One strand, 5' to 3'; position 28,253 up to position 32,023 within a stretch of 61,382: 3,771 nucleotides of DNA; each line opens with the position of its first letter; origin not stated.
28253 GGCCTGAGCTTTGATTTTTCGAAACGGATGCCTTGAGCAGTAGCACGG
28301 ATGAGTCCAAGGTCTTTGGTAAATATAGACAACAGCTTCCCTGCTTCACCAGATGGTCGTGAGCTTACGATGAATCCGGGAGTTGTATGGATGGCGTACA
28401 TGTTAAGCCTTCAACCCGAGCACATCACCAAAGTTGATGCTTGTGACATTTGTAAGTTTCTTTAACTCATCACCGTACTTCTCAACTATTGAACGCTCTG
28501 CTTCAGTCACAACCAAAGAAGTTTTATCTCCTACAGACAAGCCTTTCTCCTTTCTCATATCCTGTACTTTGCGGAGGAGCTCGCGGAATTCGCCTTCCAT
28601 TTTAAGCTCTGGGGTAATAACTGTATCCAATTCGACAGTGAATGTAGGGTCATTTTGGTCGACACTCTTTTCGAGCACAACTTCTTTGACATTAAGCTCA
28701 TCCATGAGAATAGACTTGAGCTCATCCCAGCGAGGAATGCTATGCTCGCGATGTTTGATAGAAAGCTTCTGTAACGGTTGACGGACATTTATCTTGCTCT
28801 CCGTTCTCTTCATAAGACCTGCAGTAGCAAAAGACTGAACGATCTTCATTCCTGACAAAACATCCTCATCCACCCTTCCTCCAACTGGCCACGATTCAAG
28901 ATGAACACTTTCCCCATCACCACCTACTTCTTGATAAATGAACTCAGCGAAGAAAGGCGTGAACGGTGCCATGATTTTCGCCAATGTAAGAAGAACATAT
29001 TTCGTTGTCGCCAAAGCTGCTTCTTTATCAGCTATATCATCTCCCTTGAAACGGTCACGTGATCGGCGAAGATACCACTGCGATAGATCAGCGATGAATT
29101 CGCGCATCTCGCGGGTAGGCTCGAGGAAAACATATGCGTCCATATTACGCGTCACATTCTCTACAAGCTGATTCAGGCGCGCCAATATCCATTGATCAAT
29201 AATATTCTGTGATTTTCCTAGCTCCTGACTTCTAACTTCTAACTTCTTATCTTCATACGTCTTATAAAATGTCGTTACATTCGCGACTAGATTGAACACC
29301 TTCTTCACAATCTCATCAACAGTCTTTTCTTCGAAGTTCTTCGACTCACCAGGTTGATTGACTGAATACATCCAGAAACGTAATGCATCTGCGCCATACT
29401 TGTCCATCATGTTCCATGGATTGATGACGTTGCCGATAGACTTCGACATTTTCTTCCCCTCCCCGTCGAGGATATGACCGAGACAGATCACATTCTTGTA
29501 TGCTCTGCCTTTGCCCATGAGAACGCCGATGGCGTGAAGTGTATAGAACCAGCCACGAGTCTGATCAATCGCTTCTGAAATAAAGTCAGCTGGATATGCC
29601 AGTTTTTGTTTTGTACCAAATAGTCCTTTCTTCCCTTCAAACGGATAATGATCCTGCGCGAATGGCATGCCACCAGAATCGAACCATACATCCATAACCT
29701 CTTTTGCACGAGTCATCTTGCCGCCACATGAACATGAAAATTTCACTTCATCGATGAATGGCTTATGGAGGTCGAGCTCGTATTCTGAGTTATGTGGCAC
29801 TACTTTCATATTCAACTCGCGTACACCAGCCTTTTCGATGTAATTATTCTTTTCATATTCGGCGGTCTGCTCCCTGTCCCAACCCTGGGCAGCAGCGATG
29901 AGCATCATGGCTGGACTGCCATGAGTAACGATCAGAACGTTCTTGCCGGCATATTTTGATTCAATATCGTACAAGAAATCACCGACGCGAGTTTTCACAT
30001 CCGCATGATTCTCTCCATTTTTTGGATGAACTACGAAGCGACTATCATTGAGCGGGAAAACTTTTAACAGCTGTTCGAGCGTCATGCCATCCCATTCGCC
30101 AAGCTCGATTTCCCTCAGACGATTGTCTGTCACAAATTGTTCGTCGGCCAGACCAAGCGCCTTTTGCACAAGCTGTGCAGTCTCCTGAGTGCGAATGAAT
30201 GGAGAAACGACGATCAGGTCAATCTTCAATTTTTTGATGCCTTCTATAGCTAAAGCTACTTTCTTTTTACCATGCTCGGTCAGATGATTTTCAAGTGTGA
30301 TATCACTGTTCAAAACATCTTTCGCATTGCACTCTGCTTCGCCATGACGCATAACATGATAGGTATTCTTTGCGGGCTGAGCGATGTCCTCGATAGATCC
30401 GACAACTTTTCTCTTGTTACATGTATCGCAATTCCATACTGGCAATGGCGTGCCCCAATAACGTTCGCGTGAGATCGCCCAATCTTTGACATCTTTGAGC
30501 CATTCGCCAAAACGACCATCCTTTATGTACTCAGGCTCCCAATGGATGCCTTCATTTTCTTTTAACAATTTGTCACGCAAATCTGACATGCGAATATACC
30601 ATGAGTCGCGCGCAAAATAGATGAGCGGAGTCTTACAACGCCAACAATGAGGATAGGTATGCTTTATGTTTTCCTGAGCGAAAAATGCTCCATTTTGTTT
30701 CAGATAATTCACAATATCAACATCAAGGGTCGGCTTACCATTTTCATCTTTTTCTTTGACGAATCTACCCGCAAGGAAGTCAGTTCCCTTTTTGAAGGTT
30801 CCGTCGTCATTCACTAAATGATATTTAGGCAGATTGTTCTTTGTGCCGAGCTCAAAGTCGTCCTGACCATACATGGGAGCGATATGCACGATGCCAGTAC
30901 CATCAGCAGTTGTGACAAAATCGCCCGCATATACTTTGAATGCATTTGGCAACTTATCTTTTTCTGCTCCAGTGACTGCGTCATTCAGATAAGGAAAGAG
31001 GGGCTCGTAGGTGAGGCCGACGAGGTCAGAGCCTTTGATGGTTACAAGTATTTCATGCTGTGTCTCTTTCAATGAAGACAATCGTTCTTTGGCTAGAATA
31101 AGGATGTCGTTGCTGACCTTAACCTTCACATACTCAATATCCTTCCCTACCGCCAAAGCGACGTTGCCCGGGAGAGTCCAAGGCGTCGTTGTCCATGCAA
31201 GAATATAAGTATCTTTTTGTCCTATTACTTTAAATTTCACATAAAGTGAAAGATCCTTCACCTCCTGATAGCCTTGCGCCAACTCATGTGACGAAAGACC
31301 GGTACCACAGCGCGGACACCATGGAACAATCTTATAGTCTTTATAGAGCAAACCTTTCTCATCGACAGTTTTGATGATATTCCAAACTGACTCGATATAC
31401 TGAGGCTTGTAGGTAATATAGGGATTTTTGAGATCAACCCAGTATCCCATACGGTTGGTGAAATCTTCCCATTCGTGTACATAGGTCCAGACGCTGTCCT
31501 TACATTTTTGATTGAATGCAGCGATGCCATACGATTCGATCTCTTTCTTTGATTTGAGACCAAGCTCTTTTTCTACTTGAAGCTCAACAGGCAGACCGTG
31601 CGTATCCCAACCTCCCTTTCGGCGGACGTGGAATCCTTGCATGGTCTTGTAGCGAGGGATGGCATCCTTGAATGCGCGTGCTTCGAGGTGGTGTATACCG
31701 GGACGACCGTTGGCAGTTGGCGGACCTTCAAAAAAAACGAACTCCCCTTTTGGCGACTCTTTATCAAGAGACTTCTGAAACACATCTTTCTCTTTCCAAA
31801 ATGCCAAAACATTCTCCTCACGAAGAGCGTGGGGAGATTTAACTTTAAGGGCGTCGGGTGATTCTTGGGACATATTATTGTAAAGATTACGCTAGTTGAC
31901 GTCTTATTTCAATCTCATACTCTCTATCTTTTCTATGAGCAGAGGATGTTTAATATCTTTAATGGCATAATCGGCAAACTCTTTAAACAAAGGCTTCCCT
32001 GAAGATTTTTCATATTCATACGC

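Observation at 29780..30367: Histidine-phosphatase (PGAM-type) domain nested in the catalytic core of IleRS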

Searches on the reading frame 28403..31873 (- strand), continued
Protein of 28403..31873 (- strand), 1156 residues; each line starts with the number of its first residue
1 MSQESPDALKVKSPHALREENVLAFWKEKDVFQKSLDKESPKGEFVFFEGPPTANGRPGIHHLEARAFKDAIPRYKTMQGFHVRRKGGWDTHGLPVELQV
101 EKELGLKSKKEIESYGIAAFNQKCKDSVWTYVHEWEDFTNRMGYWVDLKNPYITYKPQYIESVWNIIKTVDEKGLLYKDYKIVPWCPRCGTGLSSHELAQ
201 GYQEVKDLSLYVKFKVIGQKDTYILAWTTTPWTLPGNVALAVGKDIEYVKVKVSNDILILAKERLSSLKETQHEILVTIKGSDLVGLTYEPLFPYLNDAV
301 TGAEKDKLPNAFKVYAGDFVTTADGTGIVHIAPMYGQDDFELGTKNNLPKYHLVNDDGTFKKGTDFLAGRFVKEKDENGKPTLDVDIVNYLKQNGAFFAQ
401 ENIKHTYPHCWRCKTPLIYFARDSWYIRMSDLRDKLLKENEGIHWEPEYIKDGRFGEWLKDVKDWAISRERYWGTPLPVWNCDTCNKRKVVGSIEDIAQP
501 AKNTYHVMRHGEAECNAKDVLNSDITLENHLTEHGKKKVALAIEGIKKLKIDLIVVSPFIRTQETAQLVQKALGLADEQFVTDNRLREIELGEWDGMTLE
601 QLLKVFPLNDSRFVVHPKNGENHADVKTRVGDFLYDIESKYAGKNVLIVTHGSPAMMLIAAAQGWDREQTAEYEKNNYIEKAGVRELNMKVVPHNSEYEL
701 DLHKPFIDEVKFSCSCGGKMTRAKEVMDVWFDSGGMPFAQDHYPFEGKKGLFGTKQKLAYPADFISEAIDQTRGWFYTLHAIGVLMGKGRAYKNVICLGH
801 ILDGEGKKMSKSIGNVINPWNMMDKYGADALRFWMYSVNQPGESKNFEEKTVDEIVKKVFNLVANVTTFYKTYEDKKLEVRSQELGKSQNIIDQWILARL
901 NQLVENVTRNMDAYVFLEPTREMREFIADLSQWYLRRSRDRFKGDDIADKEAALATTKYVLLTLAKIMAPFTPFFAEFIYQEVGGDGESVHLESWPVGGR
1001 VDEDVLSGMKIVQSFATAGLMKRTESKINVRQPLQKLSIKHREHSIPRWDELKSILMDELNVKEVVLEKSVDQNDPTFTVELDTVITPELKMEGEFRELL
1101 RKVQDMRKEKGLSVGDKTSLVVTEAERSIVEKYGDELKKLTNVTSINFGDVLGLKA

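Call 18: search_solved_structures(query=window:28403-31873:-, max_evalue=1e-30, show_alignments=0)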
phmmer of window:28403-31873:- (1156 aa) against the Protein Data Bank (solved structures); distinct sequences matched with E-value up to 1e-30: 16.
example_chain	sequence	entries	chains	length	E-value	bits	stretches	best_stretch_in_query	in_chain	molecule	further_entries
8c8w_A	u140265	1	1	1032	3.8e-245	819.6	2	11-501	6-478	Isoleucine--tRNA ligase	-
8c8u_A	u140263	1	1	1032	1.9e-242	810.6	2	11-501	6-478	Isoleucine--tRNA ligase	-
8c8v_A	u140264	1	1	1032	2.1e-242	810.5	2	11-501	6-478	Isoleucine--tRNA ligase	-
8c9d_A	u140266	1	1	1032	6.7e-241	805.5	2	11-501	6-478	Isoleucine--tRNA ligase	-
1ile_A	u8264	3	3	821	9.3e-235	785.2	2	18-499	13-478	ISOLEUCYL-TRNA SYNTHETASE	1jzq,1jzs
8wnd_A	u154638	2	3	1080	3e-186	624.5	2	18-498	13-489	isoleucine--tRNA ligase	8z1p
9wqs_A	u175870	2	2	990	8.9e-184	616.3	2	18-499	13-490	Isoleucine--tRNA ligase, cytoplasmic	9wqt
7d5c_A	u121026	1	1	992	9e-184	616.3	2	18-499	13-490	Isoleucine--tRNA ligase, cytoplasmic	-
9w01_B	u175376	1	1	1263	2e-178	598.6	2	17-498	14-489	Isoleucine--tRNA ligase, cytoplasmic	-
6ldk_A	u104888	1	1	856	6.3e-173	580.4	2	18-499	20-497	Isoleucine--tRNA ligase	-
8c9f_A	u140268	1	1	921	4.7e-101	342.4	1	18-491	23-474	Isoleucine--tRNA ligase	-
1ffy_A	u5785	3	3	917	5.2e-99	335.6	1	18-484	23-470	ISOLEUCYL-TRNA SYNTHETASE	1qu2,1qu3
8c9e_A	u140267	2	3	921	1.4e-98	334.2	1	18-490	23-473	Isoleucine--tRNA ligase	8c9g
8wnf_A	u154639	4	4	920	7.5e-71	242.4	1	12-486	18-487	Isoleucine--tRNA ligase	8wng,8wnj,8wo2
8wni_A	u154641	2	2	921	7.5e-71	242.3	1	12-486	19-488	Isoleucine--tRNA ligase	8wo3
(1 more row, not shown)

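Call 54: predict_structure(alignment_id=A3)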
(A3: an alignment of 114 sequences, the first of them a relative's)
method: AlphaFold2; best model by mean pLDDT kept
length: 1156 residues; sequences in the alignment: 114
mean_pLDDT: 88.7   pTM: 0.79
mean pLDDT of the five models: 88.7, 87.1, 86.7, 86.5, 85.9
residues with pLDDT >= 90: 724; 70-90: 360; 50-70: 52; < 50: 20
segments of 3 or more residues with pLDDT < 50: 1-5, 7-9, 746-755
pLDDT, mean of each block of 10 residues (from residue 1): 44 92 95 90 85 74 85 93 82 82 86 92 90 87 79 88 93 91 75 58 79 95 93 94 96 94 88 94 96 89 89 94 88 88 89 88 92 85 92 94 79 77 85 92 87 79 83 93 92 94 97 95 94 97 96 98 98 97 97 95 94 94 97 97 98 97 96 96 96 96 95 95 90 80 56 54 75 68 89 85 82 79 95 89 86 94 95 79 73 96 97 93 97 91 88 94 97 97 94 92 94 93 92 93 85 92 90 75 92 91 88 83 91 89 90 87
secondary structure, 60 per line:
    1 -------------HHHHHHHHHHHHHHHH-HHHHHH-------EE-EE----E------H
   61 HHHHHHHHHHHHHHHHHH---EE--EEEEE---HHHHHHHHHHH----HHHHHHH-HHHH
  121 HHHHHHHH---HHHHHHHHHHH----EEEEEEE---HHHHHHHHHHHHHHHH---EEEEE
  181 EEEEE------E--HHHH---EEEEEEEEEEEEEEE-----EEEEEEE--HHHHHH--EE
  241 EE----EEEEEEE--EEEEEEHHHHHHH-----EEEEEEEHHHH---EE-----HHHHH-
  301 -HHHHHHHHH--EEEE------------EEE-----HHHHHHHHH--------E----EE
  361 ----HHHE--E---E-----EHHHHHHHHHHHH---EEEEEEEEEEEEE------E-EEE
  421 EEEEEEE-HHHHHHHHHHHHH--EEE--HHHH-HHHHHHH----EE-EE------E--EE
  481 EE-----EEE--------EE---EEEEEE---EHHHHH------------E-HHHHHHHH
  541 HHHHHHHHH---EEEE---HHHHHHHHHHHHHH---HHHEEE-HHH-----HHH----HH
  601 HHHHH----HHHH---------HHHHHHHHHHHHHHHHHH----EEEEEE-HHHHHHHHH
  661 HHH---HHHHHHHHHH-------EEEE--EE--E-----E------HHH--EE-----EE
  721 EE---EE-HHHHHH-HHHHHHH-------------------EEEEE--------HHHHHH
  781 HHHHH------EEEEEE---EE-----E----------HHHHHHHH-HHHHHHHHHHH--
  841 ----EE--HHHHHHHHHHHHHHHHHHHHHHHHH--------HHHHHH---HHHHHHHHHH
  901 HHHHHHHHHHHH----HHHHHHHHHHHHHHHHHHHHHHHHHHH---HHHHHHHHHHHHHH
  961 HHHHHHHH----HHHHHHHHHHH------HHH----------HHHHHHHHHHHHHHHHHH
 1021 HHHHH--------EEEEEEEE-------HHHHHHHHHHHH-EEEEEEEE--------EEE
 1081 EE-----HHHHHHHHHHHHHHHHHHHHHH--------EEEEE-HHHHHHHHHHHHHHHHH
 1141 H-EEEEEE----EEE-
elements in order (helices of 4 or more, strands of 3 or more residues): H14-29 H31-36 H60-78 E86-90 H94-104 H109-115 H117-128 H132-142 E147-153 H157-172 E176-185 H195-198 E202-216 E222-228 H231-236 E239-242 E247-253 E256-261 H262-268 E274-280 H281-284 H295-299 H302-310 E313-316 E329-331 H337-345 H382-393 E397-409 E418-427 H429-441 E444-446 H449-452 H454-460 E479-482 E488-490 E504-509 H514-518 H533-549 E553-556 H560-573 E580-582 H599-605 H610-613 H623-640 E645-650 H652-663 H667-676 E684-687 E719-722 H729-734 H736-742 E762-766 H775-785 E792-797 H819-826 H828-838 H849-873 H882-887 H891-912 H917-943 H947-968 H973-983 H1003-1025 E1034-1041 H1049-1060 E1062-1069 E1078-1082 H1088-1109 E1118-1122 H1124-1141 E1143-1148 E1153-1155

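Call 59: fold_search(model_id=the predicted structure, library=pdb)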
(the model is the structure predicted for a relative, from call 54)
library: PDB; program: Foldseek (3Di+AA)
matches with E <= 10: 917; with E <= 0.001: 512
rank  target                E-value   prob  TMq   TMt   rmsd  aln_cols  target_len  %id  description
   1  8c8v                  8.6e-85  1.00  0.73  0.81   5.3      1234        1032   33  Priestia megaterium mupirocin-resistant isoleucyl-tRNA synthetase 2 with a fully-resolved C-terminal tRNA-binding domain (released 2023-08-16)
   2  8c8w                  3.8e-84  1.00  0.73  0.81   5.2      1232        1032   33  Priestia megaterium mupirocin hyper-resistant HIGH motif mutant of type 2 isoleucyl-tRNA synthetase complexed with an is (released 2023-08-16)
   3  8c9d                  9.7e-84  1.00  0.73  0.81   5.7      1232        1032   33  Priestia megaterium W130Q mutant of type 2 isoleucyl-tRNA synthetase complexed with an isoleucyl-adenylate analogue (released 2023-08-16)
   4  8c8u                  1.0e-82  1.00  0.67  0.75   6.6      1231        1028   33  Priestia megaterium mupirocin-resistant isoleucyl-tRNA synthetase 2 complexed with mupirocin (released 2023-08-23)
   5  8wnd_A                3.4e-73  1.00  0.72  0.79   5.5      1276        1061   29  Crystal structure of Saccharomyces cerevisiae isoleucyl-tRNA synthetase in complex with tRNA(Ile) and isoleucine (released 2024-10-09)
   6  8z1p_A                6.9e-73  1.00  0.70  0.76   6.4      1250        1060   29  Crystal structure of Saccharomyces cerevisiae isoleucyl-tRNA synthetase in complex with a mimic tRNA(Met) and isoleuci (released 2024-12-18)
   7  7d5c                  5.6e-72  1.00  0.66  0.82   5.8      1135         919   30  IleRS in complex with a tRNA site inhibitor (released 2021-02-24)
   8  9wqt                  6.4e-72  1.00  0.66  0.81   5.8      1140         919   30  Crystal structure of Saccharomyces cerevisiae isoleucyl-tRNA synthetase in complex with reveromycin A and isoleucine (released 2026-04-08)
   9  8wnd_B                2.1e-69  1.00  0.71  0.87   5.5      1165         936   31  Crystal structure of Saccharomyces cerevisiae isoleucyl-tRNA synthetase in complex with tRNA(Ile) and isoleucine (released 2024-10-09)
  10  9wqs                  2.6e-68  1.00  0.66  0.82   6.2      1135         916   30  Crystal structure of Saccharomyces cerevisiae isoleucyl-tRNA synthetase in complex with reveromycin A and isoleucine (released 2026-04-08)
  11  1ile                  6.4e-68  1.00  0.65  0.91   4.2      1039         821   36  ISOLEUCYL-TRNA SYNTHETASE (released 1999-04-13)
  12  6ldk                  3.2e-61  1.00  0.60  0.85   6.0      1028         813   30  Isoleucyl-tRNA synthetase from Candida albicans complexed with a isoleucyl-adenylate (released 2020-11-04)
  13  8c9f                  1.3e-53  1.00  0.63  0.78   8.0      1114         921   22  Priestia megaterium inactive HIGH motif mutant of type1 isoleucyl-tRNA synthetase complexed with an isoleucyl-adenylate  (released 2023-08-16)
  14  8c9e                  1.3e-52  1.00  0.63  0.78   8.5      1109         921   22  Priestia megaterium mupirocin-sensitive isoleucyl-tRNA synthetase 1 complexed with an isoleucyl-adenylate analogue (released 2023-08-16)
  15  1qu2_A                3.1e-48  1.00  0.56  0.69   9.3      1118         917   23  INSIGHTS INTO EDITING FROM AN ILE-TRNA SYNTHETASE STRUCTURE WITH TRNA(ILE) AND MUPIROCIN (released 1999-08-31)
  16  1qu3_A                3.9e-47  1.00  0.55  0.70   9.8      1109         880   22  INSIGHTS INTO EDITING FROM AN ILE-TRNA SYNTHETASE STRUCTURE WITH TRNA(ILE) AND MUPIROCIN (released 1999-08-31)
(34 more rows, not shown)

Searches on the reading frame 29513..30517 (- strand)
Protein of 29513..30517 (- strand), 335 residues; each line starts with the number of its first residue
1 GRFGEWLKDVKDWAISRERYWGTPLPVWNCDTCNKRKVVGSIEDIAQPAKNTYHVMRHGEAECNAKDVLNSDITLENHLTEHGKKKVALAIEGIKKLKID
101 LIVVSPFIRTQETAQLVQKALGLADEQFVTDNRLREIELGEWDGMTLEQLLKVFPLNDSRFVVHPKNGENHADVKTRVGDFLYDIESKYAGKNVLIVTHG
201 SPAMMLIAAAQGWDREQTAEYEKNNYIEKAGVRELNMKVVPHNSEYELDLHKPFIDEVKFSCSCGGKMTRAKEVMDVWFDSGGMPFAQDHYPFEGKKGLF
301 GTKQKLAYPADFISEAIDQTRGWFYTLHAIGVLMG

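Call 19: search_solved_structures(query=window:29513-30517:-, max_evalue=1e-8, show_alignments=5)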
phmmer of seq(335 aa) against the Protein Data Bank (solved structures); distinct sequences matched with E-value up to 1e-8: 15.
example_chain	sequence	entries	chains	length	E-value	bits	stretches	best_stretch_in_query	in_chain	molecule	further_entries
1ile_A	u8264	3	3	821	8.6e-44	153.5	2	248-334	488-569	ISOLEUCYL-TRNA SYNTHETASE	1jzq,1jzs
8c9d_A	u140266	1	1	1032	7.2e-39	137.3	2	232-333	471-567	Isoleucine--tRNA ligase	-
8c8v_A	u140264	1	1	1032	7.2e-39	137.3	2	232-333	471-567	Isoleucine--tRNA ligase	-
8c8w_A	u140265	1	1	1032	7.3e-39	137.3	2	232-333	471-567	Isoleucine--tRNA ligase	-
8c8u_A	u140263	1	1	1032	1.1e-37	133.5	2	232-333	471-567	Isoleucine--tRNA ligase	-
9w01_B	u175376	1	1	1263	3.9e-33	118.5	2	249-331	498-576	Isoleucine--tRNA ligase, cytoplasmic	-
6ldk_A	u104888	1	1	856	1.9e-30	109.6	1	248-332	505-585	Isoleucine--tRNA ligase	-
9wqs_A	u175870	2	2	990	2.5e-28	102.7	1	248-332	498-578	Isoleucine--tRNA ligase, cytoplasmic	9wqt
7d5c_A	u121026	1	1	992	2.5e-28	102.7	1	248-332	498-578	Isoleucine--tRNA ligase, cytoplasmic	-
8wnd_A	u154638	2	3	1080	3.1e-28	102.4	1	248-332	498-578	isoleucine--tRNA ligase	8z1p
4ij5_A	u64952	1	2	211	3.5e-15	59.5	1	55-222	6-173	Phosphoserine phosphatase 1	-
4ij6_A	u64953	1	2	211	3.1e-14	56.4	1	74-222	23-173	Phosphoserine phosphatase 1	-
1ebb_A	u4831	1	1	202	1.7e-13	53.9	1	52-210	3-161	PHOSPHATASE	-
1h2e_A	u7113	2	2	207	1.9e-13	53.8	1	52-210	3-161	PHOSPHATASE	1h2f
1ffy_A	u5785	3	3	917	2.3e-09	40.3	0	263-326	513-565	ISOLEUCYL-TRNA SYNTHETASE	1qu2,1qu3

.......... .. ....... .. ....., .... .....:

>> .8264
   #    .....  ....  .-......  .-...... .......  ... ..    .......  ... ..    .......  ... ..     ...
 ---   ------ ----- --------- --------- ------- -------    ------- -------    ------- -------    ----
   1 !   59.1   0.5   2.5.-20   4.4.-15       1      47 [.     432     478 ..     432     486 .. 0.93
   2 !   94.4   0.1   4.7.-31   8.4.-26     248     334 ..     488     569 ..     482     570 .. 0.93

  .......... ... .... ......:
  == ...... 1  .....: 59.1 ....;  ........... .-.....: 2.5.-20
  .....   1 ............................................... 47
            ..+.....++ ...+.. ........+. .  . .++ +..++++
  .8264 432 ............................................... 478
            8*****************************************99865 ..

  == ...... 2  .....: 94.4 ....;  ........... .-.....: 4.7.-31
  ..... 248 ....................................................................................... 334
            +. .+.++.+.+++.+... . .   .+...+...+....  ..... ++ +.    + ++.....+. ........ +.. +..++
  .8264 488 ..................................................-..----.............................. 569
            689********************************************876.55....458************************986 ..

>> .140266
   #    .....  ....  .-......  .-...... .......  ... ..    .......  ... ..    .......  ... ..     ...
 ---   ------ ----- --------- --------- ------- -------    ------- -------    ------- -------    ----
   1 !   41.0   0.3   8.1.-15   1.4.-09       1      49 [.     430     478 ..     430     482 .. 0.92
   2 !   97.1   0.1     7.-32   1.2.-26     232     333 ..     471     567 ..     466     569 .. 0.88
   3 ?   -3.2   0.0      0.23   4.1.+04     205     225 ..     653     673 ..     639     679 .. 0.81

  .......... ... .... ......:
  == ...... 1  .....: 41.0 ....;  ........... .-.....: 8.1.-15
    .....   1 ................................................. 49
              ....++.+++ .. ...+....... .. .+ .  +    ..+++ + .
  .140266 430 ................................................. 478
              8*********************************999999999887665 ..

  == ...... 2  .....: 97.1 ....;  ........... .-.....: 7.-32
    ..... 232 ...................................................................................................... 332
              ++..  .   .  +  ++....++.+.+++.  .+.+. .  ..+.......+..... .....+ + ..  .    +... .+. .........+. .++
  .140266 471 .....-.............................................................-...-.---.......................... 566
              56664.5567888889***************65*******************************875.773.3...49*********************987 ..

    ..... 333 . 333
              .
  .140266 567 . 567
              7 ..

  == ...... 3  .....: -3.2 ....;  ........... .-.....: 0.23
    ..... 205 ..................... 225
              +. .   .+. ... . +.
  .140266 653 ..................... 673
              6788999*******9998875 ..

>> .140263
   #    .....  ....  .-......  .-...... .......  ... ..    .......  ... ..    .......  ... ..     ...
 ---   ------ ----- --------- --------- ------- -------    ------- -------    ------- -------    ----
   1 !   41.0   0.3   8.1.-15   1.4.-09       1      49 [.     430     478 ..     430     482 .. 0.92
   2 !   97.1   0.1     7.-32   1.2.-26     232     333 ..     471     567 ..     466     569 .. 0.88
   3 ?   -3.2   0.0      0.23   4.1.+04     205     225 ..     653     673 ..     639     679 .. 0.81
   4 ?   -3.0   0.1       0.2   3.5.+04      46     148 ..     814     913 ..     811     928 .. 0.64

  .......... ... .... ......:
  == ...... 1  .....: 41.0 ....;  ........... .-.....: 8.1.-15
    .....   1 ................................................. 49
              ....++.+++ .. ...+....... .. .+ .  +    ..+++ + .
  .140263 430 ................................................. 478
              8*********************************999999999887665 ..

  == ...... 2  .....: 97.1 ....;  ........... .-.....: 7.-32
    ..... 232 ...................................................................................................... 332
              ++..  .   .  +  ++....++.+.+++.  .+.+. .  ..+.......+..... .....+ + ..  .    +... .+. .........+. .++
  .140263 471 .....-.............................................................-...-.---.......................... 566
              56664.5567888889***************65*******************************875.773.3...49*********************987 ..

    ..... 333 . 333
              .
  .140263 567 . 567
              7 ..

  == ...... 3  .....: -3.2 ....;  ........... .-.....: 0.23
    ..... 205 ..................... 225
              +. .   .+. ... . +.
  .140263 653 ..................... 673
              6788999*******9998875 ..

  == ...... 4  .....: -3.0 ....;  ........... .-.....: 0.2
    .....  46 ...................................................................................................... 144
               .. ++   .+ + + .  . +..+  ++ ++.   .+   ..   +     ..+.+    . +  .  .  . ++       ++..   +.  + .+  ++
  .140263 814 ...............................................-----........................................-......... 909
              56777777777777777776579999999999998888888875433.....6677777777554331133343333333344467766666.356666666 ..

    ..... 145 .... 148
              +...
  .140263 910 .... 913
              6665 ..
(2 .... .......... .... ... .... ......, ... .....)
